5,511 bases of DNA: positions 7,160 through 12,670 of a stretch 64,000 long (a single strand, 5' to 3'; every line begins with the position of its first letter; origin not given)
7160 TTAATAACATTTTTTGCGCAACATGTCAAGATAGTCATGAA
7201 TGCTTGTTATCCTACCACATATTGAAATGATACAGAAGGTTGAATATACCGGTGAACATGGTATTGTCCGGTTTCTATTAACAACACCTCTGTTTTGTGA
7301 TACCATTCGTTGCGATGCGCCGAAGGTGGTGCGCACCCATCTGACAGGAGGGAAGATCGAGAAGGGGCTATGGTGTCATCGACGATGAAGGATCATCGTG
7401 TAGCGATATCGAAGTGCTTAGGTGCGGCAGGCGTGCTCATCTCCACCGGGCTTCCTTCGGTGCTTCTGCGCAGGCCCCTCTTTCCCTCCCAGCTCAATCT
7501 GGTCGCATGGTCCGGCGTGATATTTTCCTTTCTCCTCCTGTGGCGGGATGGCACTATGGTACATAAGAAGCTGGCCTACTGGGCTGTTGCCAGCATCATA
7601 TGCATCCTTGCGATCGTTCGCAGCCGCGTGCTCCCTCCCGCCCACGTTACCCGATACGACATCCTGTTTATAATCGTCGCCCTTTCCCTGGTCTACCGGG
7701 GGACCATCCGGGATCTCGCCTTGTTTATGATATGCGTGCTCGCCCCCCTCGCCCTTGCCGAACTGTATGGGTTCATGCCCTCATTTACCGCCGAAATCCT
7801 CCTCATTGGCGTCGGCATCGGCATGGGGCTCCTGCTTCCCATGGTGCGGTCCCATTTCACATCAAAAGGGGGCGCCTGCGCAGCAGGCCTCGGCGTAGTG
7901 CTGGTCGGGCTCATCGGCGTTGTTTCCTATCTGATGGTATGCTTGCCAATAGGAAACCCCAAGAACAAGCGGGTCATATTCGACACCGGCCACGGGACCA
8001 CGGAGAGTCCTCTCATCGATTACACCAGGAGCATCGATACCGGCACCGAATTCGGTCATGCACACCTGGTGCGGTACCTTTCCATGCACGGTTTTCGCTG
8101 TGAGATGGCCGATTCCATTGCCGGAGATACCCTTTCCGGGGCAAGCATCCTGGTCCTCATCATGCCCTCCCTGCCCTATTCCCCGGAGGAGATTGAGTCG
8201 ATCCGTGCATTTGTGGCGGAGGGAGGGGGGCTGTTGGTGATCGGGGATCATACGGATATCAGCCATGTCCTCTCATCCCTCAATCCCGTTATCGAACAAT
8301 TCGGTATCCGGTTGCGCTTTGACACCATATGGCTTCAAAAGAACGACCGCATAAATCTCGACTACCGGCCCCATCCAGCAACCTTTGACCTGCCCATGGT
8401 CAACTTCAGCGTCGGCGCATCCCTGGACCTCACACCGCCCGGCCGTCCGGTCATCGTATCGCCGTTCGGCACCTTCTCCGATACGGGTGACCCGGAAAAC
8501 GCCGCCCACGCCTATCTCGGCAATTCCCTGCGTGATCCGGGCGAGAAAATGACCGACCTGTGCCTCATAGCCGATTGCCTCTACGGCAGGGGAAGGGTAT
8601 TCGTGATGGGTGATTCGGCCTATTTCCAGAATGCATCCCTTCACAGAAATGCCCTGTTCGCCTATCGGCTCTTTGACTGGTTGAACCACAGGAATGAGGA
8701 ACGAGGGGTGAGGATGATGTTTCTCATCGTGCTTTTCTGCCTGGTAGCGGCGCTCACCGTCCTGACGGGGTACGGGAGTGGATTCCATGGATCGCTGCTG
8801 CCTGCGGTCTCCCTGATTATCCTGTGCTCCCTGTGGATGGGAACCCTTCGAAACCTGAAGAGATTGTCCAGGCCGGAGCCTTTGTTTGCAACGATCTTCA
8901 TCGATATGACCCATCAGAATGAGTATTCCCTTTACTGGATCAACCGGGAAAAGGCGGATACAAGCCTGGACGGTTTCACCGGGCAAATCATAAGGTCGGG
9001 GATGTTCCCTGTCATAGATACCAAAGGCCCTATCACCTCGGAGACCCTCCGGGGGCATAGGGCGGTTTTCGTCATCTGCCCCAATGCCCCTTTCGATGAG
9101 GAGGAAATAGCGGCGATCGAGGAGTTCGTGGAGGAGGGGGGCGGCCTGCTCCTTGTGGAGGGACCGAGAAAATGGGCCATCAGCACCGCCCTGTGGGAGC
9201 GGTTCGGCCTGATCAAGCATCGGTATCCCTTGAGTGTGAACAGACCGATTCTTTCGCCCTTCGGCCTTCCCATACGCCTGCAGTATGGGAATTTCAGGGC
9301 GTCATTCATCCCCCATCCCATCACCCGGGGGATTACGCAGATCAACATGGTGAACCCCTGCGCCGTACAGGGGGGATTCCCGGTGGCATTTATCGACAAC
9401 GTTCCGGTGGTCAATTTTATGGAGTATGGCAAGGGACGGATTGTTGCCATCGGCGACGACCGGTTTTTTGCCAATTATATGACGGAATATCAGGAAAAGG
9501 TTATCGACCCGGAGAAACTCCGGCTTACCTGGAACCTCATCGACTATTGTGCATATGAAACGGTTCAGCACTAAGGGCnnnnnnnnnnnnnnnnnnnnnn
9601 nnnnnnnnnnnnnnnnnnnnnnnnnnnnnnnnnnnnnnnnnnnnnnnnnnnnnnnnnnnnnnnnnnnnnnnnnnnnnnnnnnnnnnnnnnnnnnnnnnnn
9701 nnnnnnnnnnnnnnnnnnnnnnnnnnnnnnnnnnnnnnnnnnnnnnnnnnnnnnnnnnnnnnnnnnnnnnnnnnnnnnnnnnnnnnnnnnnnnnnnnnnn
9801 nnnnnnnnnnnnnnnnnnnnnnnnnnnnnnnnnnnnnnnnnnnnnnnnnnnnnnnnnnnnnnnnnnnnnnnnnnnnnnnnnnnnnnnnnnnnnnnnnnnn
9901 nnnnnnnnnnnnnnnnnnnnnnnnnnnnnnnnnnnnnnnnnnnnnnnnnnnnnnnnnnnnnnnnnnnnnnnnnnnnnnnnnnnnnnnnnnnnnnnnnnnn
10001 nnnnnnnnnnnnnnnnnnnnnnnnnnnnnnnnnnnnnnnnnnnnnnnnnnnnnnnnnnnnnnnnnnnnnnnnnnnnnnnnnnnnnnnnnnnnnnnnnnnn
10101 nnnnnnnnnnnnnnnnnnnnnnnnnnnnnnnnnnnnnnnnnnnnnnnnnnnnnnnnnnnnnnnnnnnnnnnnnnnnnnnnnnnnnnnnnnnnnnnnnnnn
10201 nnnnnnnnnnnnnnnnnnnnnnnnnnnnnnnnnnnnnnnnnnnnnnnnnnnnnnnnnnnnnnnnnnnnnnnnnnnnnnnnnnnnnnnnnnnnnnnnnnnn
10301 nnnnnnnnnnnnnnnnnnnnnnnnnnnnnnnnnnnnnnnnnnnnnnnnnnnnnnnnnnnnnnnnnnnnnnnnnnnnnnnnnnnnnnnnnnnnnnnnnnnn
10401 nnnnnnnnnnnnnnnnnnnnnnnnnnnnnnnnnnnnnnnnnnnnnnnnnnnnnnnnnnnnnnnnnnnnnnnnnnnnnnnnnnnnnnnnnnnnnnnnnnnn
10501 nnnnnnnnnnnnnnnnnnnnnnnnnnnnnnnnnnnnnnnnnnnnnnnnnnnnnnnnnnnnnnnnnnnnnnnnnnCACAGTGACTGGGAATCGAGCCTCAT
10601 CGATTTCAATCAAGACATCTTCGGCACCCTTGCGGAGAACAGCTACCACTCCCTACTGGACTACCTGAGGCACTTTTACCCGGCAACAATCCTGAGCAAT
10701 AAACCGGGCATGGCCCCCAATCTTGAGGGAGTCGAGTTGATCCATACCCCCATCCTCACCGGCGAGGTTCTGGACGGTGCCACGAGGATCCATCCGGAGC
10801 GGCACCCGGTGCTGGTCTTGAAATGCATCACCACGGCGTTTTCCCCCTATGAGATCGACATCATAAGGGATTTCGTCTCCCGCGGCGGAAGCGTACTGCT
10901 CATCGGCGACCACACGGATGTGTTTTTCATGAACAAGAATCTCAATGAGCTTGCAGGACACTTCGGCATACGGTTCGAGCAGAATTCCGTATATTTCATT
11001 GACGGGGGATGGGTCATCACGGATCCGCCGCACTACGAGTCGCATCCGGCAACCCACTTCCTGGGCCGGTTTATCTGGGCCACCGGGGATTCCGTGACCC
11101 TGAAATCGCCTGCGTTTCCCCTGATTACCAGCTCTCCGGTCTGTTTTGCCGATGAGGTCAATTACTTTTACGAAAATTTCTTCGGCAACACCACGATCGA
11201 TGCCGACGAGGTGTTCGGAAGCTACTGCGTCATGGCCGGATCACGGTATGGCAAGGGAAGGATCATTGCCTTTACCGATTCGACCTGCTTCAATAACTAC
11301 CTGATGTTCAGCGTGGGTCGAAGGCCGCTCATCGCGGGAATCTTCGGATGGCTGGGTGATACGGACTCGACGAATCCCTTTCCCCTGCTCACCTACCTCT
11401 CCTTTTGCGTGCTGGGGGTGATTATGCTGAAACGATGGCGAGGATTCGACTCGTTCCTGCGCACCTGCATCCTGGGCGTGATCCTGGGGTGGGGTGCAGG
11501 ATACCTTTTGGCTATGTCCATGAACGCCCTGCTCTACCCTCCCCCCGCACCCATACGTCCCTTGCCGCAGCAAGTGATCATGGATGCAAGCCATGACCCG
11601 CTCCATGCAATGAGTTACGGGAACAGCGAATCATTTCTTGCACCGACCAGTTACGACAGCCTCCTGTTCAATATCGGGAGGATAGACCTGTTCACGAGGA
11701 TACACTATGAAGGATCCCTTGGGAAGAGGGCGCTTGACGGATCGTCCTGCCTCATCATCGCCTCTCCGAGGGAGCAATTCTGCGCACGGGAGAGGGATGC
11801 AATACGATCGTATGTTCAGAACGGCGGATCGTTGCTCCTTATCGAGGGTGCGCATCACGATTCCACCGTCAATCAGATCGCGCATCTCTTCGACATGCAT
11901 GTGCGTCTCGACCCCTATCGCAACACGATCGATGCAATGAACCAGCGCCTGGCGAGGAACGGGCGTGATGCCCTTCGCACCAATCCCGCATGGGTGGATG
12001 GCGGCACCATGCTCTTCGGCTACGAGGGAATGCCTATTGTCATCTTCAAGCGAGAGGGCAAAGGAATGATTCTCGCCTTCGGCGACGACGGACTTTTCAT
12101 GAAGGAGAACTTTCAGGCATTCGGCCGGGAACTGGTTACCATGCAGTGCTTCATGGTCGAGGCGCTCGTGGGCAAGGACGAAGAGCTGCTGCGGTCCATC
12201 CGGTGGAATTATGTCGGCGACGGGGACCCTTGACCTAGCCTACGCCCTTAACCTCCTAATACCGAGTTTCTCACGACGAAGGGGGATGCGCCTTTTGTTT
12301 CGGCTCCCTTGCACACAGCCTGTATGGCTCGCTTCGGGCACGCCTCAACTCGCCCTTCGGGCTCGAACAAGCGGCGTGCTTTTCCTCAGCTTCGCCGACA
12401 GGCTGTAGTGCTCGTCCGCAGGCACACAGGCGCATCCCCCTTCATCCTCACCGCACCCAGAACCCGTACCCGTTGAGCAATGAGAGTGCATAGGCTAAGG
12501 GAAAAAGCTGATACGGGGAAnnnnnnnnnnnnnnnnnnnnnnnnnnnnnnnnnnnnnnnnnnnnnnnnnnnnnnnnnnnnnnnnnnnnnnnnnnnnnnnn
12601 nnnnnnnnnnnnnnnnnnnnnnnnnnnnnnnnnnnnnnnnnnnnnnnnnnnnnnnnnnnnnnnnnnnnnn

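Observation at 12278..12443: MITE-like repeat family with perfect 15-19 bp terminal inverted repeats (copies at 12278-12443 and 28754-29029)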

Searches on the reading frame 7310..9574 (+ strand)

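Call 35: search_protein_families(library=pfam, proteins=[window:7310-9574:+])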
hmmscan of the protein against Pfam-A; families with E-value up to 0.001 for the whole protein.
window:7310-9574:+ (754 aa): 4 families
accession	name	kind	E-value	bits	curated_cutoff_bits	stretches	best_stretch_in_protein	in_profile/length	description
PF14258.12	DUF4350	-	2.2e-24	87.2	30.4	2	248-454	7-180/181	Domain of unknown function (DUF4350)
PF09822.16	ABC_transp_aux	-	1.1e-14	54.8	34.7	1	221-354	3-133/288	ABC-type uncharacterized transport system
PF23355.1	IFT52_GIFT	-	2.9e-13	49.9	27.2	1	264-340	32-108/246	IFT52 GIFT domain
PF09960.14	DUF2194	-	5.2e-05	22.2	30.4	0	248-337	52-139/582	Uncharacterised protein conserved in bacteria (DUF2194)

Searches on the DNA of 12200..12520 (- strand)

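Call 14: search_rna_families(source=window, start=12200, end=12520, threshold=evalue, max_evalue=10)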
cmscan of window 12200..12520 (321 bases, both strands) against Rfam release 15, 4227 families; matches with E-value up to 10: 2.
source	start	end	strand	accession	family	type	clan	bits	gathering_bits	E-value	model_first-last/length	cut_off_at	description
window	12428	12514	-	RF04175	mir-1260b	Gene; miRNA;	-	13.5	81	8.4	1-108/108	no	mir-1260b microRNA precursor family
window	12331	12403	+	RF02791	CcsR1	Gene; sRNA;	-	11.4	65.3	4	1-83/83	no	Conserved CCUCCUCCC motif stress-induced RNA 1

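Call 92: search_dna_similar(query=window:12278-12443:-, collection=ecoli_genomes, mode=distant, max_evalue=0.01, max_rows=5)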
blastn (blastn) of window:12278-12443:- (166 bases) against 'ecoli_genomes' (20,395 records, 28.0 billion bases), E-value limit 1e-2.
No match.
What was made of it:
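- On ERIC / other E. coli repeat families (REP, BIME, IRU): blastn in 'distant' mode with copy A against 28 Gb of E. coli genomes gave no match (call 92).
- Closest known: ERIC / IRU elements of Enterobacteriaceae and Vibrionaceae. Different: No sequence similarity. blastn against 5,426 E. coli genomes finds nothing (call 92).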
